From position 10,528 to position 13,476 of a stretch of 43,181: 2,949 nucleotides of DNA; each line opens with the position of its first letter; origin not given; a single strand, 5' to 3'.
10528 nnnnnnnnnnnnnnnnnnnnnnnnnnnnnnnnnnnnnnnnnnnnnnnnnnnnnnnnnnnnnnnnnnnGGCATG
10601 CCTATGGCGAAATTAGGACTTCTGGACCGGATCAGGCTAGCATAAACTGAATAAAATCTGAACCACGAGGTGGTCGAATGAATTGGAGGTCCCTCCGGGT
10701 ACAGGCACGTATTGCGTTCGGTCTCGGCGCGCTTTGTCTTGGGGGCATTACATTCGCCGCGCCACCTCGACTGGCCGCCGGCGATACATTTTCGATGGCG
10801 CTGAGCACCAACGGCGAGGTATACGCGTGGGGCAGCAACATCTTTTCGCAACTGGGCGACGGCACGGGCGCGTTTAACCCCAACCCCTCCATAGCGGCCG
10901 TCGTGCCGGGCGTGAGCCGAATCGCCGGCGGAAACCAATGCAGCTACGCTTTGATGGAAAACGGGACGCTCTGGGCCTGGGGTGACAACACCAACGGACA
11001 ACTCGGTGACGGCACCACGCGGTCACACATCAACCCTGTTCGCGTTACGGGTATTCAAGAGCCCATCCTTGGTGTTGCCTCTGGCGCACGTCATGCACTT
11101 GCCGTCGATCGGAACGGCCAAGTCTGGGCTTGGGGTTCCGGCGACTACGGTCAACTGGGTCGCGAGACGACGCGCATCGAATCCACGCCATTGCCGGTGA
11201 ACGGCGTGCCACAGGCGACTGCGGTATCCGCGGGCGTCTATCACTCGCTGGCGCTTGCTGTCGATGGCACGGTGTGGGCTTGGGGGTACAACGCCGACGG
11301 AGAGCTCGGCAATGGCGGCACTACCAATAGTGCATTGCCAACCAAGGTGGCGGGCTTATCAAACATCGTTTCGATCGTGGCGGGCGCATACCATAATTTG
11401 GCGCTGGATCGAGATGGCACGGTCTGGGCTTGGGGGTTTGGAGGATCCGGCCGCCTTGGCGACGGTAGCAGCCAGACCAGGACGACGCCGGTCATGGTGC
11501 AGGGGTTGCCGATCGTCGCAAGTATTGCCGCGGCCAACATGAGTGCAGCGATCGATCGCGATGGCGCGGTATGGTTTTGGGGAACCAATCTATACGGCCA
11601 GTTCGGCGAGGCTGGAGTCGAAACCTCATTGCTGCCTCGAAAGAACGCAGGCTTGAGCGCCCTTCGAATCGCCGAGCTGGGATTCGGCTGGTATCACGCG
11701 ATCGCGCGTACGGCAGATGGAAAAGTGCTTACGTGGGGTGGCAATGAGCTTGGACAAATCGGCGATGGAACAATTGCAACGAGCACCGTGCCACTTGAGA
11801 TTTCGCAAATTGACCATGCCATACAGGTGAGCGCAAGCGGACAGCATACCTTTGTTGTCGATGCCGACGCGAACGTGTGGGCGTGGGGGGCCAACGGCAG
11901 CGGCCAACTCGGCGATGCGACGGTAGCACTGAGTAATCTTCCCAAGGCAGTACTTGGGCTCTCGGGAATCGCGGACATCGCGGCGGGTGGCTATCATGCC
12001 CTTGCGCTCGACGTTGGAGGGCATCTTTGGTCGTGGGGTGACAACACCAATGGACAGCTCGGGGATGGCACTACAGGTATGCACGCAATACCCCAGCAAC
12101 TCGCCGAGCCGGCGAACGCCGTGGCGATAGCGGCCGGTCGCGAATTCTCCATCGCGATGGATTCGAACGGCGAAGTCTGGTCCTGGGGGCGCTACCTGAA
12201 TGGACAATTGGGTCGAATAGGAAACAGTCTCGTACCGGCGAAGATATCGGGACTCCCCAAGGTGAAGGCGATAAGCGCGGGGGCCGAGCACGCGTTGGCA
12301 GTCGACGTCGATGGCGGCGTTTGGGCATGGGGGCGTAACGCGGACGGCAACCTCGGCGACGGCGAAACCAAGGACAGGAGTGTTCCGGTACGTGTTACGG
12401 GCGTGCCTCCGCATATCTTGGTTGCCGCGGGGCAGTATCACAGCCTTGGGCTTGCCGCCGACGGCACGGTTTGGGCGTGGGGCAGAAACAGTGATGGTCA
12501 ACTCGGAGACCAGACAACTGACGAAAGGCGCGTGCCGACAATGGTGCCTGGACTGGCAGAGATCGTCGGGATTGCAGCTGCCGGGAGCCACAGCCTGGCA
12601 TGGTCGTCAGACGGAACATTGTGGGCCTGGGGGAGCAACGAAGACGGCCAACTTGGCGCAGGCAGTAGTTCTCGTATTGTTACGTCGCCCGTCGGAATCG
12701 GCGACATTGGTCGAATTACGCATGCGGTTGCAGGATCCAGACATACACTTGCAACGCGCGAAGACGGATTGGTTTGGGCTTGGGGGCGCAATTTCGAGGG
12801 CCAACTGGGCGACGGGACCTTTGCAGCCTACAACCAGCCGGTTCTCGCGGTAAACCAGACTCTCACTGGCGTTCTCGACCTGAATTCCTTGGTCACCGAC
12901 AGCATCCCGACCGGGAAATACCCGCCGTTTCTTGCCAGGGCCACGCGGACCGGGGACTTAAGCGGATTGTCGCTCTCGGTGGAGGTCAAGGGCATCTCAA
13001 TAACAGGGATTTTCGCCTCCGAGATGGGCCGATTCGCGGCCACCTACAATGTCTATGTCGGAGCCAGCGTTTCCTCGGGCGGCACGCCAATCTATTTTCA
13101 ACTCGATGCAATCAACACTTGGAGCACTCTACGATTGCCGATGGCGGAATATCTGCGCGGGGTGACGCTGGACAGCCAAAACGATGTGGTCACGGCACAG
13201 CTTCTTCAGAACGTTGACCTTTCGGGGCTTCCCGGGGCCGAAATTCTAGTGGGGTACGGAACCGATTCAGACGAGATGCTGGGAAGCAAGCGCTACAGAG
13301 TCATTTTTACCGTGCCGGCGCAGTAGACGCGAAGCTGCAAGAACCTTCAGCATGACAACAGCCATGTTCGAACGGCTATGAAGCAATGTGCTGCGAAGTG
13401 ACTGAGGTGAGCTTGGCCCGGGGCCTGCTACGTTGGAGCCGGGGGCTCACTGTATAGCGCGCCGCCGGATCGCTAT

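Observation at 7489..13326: Three adjacent secreted proteins appear to share a terminal domain of about 90 aa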

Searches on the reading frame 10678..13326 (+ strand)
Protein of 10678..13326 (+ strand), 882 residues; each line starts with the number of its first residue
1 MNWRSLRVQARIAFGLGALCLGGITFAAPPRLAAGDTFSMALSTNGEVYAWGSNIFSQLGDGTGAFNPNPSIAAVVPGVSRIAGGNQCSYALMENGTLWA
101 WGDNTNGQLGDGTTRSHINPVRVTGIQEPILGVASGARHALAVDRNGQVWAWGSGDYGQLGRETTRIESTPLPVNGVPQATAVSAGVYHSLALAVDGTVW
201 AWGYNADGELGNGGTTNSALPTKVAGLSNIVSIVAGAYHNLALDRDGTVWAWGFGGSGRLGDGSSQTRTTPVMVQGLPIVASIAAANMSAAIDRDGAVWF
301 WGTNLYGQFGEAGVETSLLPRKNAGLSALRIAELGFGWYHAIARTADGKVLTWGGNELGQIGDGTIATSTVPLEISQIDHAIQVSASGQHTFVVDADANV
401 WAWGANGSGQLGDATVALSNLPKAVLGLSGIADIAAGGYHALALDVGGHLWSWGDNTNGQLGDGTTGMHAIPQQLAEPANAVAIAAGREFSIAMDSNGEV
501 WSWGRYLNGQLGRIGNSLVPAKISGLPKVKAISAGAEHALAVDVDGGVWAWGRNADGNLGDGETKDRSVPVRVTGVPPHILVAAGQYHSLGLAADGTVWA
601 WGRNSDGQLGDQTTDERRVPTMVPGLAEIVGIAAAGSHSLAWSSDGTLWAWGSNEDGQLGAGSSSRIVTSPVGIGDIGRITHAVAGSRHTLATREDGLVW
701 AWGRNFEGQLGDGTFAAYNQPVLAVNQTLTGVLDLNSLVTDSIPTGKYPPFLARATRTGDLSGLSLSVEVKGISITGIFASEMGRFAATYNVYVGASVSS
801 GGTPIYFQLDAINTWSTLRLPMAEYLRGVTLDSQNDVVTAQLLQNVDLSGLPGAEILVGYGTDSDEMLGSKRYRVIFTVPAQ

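Call 6: search_protein_families(library=pfam, proteins=[window:10678-13326:+], max_evalue=1)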
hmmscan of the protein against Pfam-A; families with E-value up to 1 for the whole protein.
window:10678-13326:+ (882 aa): 5 families
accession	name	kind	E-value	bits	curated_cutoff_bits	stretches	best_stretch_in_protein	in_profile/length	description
PF25390.1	WD40_RLD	-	1.7e-241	801.2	150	4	32-311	36-332/363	RCC1-like domain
PF00415.24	RCC1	-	7.6e-152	494.3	21.7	14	196-243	1-50/50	Regulator of chromosome condensation (RCC1) repeat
PF13540.12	RCC1_2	-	1.3e-115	375.1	22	14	582-608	4-30/30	Regulator of chromosome condensation (RCC1) repeat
PF25384.1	Alsin_RLD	-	7.3e-25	88.5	100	5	89-164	236-311/405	Alsin RCC1-like domain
PF07494.17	Reg_prop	-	3.7e-07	30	20.4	0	136-150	5-19/24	Two component regulator propeller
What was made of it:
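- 10678..13326 (+): Protein C: 882 aa, made of a signal peptide, 14 RCC1 blades and a C-type tail. Pfam RCC1 E=7.6e-152 with 14 stretches, and WD40_RLD E=1.7e-241 (call 6).
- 10771..12837 (+): RCC1 repeat region (residues about 32-720, two propellers' worth of blades). Call 6.
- On RCC1 repeat proteins (PF00415 / PF25390), protein C: PF25390 scores 801 bits against a cut-off of 150 (call 6).
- Checked: C: 10678-13326(+), 882 aa. It has 14 RCC1 repeats (Pfam E=7.6e-152, call 6) and then a 159-aa tail.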

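Call 48: search_protein_families(library=ncbifam, proteins=[window:10678-13326:+], max_evalue=0.1)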
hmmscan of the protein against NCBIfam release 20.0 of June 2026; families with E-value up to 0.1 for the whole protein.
window:10678-13326:+ (882 aa): 0 families

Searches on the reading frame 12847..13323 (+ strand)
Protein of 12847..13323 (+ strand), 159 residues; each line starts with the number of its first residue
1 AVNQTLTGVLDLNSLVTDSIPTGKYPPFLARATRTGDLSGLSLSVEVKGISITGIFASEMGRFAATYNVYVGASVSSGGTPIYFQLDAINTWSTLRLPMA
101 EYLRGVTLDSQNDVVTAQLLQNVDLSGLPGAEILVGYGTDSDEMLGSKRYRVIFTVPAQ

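Call 9: find_homologous_proteins(query=window:12847-13323:+, max_evalue=0.01)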
Query seq(159 aa) (159 aa): 6 proteins with E <= 0.01 among 93 candidates.
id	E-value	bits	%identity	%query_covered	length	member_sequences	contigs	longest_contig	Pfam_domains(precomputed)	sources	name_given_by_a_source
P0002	5.0e-56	206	64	100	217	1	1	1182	PF00415.25,PF13540.13,PF25390.2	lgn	-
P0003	1.7e-49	185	61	98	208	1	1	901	-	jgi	jgi:hypothetical protein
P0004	1.8e-42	163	55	97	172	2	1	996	-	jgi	jgi:hypothetical protein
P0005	1.8e-40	156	53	99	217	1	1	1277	PF25390.2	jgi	jgi:hypothetical protein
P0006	6.6e-37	144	61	75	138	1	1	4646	-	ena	-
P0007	2.1e-32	130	46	97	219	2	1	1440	PF00415.25,PF13540.13,PF25390.2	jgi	jgi:hypothetical protein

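Call 20: predict_structure(alignment_id=A1)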
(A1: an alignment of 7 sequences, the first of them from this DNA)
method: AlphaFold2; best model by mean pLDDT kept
length: 159 residues; sequences in the alignment: 7
mean_pLDDT: 57.8   pTM: 0.58
mean pLDDT of the five models: 57.8, 50.5, 47.7, 43.4, 38.7
residues with pLDDT >= 90: 0; 70-90: 46; 50-70: 55; < 50: 58
segments of 3 or more residues with pLDDT < 50: 1-26, 49-65, 97-101, 104-112
pLDDT, mean of each block of 10 residues (from residue 1): 33 41 46 70 60 38 52 72 69 60 43 54 75 72 71 70
secondary structure, 60 per line:
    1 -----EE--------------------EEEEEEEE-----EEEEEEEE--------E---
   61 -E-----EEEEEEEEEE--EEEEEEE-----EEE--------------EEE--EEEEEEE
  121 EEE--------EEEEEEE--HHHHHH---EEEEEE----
elements in order: E28-35 E41-48 E68-77 E80-86 E92-94 E109-111 E114-123 E132-138 H141-146 E150-155
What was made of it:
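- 12847..13323 (+): C tail: the C-type module (residues 724-882), with hallmarks WPMAEF and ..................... The AF2 model is weak (pLDDT 57.8, pTM 0.58) and all-beta (call 20).
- On One superfamily uniting the B-type and C-type modules: The C model is weak (pLDDT 57.8, call 20).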

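Call 33: find_related_loci(query=A1, collection=genome_contigs, flank=4000)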
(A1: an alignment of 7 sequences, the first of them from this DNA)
Query A1 (159 aa) in genome_contigs; peptide patterns used: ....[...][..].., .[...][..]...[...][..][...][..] (x = any residue, [..] = any of these).
85 stretches matched a pattern; 11 encode a relative of the query (tblastn E <= 1e-3); 11 distinct loci.
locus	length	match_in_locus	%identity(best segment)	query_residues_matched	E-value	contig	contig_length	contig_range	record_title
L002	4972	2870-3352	69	1-159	5e-69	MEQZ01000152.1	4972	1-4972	MAG: Betaproteobacteria bacterium RIFCSPLOWO2_02_FULL_65_20 rifcsplowo2_02_scaffold_33469, whole genome shotgun sequence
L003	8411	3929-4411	59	1-157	9e-51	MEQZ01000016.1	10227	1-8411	MAG: Betaproteobacteria bacterium RIFCSPLOWO2_02_FULL_65_20 rifcsplowo2_02_scaffold_11569, whole genome shotgun sequence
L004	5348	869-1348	52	2-159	2e-46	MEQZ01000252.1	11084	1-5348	MAG: Betaproteobacteria bacterium RIFCSPLOWO2_02_FULL_65_20 rifcsplowo2_02_scaffold_9492, whole genome shotgun sequence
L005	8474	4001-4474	47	2-156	4e-41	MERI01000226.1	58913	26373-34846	MAG: Betaproteobacteria bacterium RIFCSPLOWO2_12_FULL_62_58 rifcsplowo2_12_scaffold_6326, whole genome shotgun sequence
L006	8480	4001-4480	46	2-158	2e-37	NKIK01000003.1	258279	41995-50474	MAG: Burkholderiales bacterium PBB3 NODE_90, whole genome shotgun sequence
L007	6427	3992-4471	44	2-157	7e-37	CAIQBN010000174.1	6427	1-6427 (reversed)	MAG: uncultured beta proteobacterium isolate Loclat_bin-18735 genome assembly, contig: bin-18735:174/703, whole genome s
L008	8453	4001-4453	42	2-157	2e-36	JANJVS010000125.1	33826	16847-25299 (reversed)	MAG: Rhodocyclaceae bacterium isolate RC263_metabat.bin.43 RC263_k141_357169, whole genome shotgun sequence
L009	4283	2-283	62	65-156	1e-32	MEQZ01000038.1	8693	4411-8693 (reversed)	MAG: Betaproteobacteria bacterium RIFCSPLOWO2_02_FULL_65_20 rifcsplowo2_02_scaffold_13981, whole genome shotgun sequence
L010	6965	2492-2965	39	8-156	1e-30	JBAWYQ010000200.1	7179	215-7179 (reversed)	MAG: Burkholderiales bacterium isolate ELA093 MAG093_200, whole genome shotgun sequence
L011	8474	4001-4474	30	1-156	9e-15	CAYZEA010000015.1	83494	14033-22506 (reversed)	MAG TPA_asm: uncultured Methyloversatilis sp. isolate binchicken_co266_38 genome assembly, contig: NODE_660_length_83494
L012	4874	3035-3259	35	82-156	2e-11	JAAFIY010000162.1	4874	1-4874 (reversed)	MAG: Comamonadaceae bacterium isolate bin68.metabat.ball.152 WN_Comamonadaceae_4_scaffold_162, whole genome shotgun sequ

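Call 41: find_related_loci(query=A3, collection=metagenome_contigs, flank=3000)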
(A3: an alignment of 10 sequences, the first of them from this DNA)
Query A3 (159 aa) in metagenome_contigs; peptide patterns used: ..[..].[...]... (x = any residue, [..] = any of these).
146 stretches matched a pattern; 56 encode a relative of the query (tblastn E <= 1e-3); 55 distinct loci.
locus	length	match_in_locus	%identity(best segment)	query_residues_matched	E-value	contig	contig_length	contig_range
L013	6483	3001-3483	67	1-159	5e-65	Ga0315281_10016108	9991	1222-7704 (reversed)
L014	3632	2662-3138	70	1-157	6e-64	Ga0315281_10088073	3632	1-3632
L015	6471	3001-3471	61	1-157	2e-57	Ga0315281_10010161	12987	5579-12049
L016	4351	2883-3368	59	2-159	9e-55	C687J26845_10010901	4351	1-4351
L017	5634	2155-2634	63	2-157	3e-54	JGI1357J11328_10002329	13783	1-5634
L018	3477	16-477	57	2-156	3e-54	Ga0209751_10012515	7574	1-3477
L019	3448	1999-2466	61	1-157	3e-54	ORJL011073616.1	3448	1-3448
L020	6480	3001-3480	63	2-157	3e-54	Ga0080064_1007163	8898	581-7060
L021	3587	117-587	56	2-157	1e-52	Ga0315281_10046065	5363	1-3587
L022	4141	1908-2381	61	2-157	5e-52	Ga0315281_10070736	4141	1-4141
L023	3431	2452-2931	55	2-157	4e-52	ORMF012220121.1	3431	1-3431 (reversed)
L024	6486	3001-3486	59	1-157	1e-51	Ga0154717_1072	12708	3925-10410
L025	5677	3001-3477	56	2-159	1e-51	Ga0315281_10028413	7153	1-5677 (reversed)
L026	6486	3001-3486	56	1-159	1e-51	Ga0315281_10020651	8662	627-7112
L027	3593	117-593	54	2-159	7e-51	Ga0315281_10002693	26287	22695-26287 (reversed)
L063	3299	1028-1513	37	1-156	8e-23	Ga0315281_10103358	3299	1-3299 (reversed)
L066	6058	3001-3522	36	2-158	7e-19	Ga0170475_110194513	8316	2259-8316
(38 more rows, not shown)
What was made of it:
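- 12847..13323 (+): Six homologues (call 9), 11 genome loci (call 33) and 55 metagenome loci (call 41).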

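Call 61: search_solved_structures(query=A3, max_evalue=1)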
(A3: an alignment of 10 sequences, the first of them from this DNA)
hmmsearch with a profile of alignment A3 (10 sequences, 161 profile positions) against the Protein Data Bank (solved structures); distinct sequences matched with E-value up to 1: 0.

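Call 69: search_protein_families(library=pfam, proteins=[L012:1625-3268:+, L018:1316-3475:-, L063:2-1519:+, L066:805-3528:+, L010:1982-2980:+, L011:1757-4504:+, L008:2-4459:+], max_evalue=0.001)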
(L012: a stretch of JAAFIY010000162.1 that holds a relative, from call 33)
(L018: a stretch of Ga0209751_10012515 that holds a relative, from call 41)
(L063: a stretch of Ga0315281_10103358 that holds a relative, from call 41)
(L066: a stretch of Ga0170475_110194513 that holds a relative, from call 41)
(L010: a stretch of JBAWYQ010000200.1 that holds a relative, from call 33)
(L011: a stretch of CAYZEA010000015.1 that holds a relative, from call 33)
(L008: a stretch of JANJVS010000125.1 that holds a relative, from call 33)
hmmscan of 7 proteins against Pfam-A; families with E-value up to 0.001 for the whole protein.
L012:1625-3268:+ (548 aa): 5 families
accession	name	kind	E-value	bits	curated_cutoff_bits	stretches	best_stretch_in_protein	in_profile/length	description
PF25021.1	TEN_NHL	-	2.1e-27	96.5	27.1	2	192-244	129-178/357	Teneurin NHL domain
PF01436.27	NHL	-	2.2e-19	68.9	20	1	85-110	1-26/28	NHL repeat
PF06739.17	SBBP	-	4.1e-06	27.1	20.5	0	88-102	15-29/38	Beta-propeller repeat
PF08450.18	SGL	-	3.6e-05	23.9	26.3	0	149-179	189-219/246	SMP-30/Gluconolactonase/LRE-like region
PF07494.17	Reg_prop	-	0.00088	19.6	20.4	0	142-161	3-22/24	Two component regulator propeller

L018:1316-3475:- (720 aa): 2 families
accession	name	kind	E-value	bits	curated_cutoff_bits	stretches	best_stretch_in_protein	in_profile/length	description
PF15902.12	Sortilin-Vps10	-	2.8e-20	73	33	2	422-515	4-109/446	Sortilin, neurotensin receptor 3,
PF02012.26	BNR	-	3.6e-07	29.6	27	0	215-226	1-12/12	BNR/Asp-box repeat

L063:2-1519:+ (506 aa): 4 families
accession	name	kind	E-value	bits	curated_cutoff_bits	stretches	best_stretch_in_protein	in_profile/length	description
PF25390.1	WD40_RLD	-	9.5e-93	311.8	150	2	144-335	86-284/363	RCC1-like domain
PF00415.24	RCC1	-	1.2e-78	259.9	21.7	7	164-212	1-50/50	Regulator of chromosome condensation (RCC1) repeat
PF13540.12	RCC1_2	-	5.6e-71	233.2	22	7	299-328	1-30/30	Regulator of chromosome condensation (RCC1) repeat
PF25384.1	Alsin_RLD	-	2.8e-22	80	100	0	247-282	275-310/405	Alsin RCC1-like domain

L066:805-3528:+ (908 aa): 4 families
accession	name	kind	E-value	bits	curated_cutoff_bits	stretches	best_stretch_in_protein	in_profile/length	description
PF25390.1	WD40_RLD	-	3.5e-206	685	150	4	48-322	35-324/363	RCC1-like domain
PF00415.24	RCC1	-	2.8e-127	415.6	21.7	12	164-211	1-50/50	Regulator of chromosome condensation (RCC1) repeat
PF13540.12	RCC1_2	-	1.1e-103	337.3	22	11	198-227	1-30/30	Regulator of chromosome condensation (RCC1) repeat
PF25384.1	Alsin_RLD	-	6.6e-27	95.3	100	1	350-419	239-310/405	Alsin RCC1-like domain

L010:1982-2980:+ (333 aa): 4 families
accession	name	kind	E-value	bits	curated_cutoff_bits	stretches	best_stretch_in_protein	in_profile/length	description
PF25390.1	WD40_RLD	-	5.3e-28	98.8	150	1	2-159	113-282/363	RCC1-like domain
PF13540.12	RCC1_2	-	7.8e-22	76.9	22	3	71-100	1-30/30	Regulator of chromosome condensation (RCC1) repeat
PF00415.24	RCC1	-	1.1e-20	74.3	21.7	2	4-43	9-50/50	Regulator of chromosome condensation (RCC1) repeat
PF25384.1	Alsin_RLD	-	2.9e-07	30.6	100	0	70-123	276-333/405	Alsin RCC1-like domain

L011:1757-4504:+ (916 aa): 4 families
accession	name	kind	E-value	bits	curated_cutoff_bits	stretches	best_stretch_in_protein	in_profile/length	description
PF25390.1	WD40_RLD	-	6.5e-169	562.4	150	3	183-502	33-361/363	RCC1-like domain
PF13540.12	RCC1_2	-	3.1e-114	370.8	22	11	600-628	2-30/30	Regulator of chromosome condensation (RCC1) repeat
PF00415.24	RCC1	-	3.6e-104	341.6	21.7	8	199-251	1-50/50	Regulator of chromosome condensation (RCC1) repeat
PF25384.1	Alsin_RLD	-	1e-28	101.2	100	2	460-569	243-352/405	Alsin RCC1-like domain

L008:2-4459:+ (1486 aa): 4 families
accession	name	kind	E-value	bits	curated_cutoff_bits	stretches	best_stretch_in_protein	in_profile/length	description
PF25390.1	WD40_RLD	-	7.5e-168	558.9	150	4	944-1255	31-358/363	RCC1-like domain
PF13540.12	RCC1_2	-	6.1e-117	379.4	22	12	757-784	3-30/30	Regulator of chromosome condensation (RCC1) repeat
PF00415.24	RCC1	-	1.7e-109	358.7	21.7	10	1164-1210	1-49/50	Regulator of chromosome condensation (RCC1) repeat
PF25384.1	Alsin_RLD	-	1.3e-30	107.5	100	0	675-738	245-310/405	Alsin RCC1-like domain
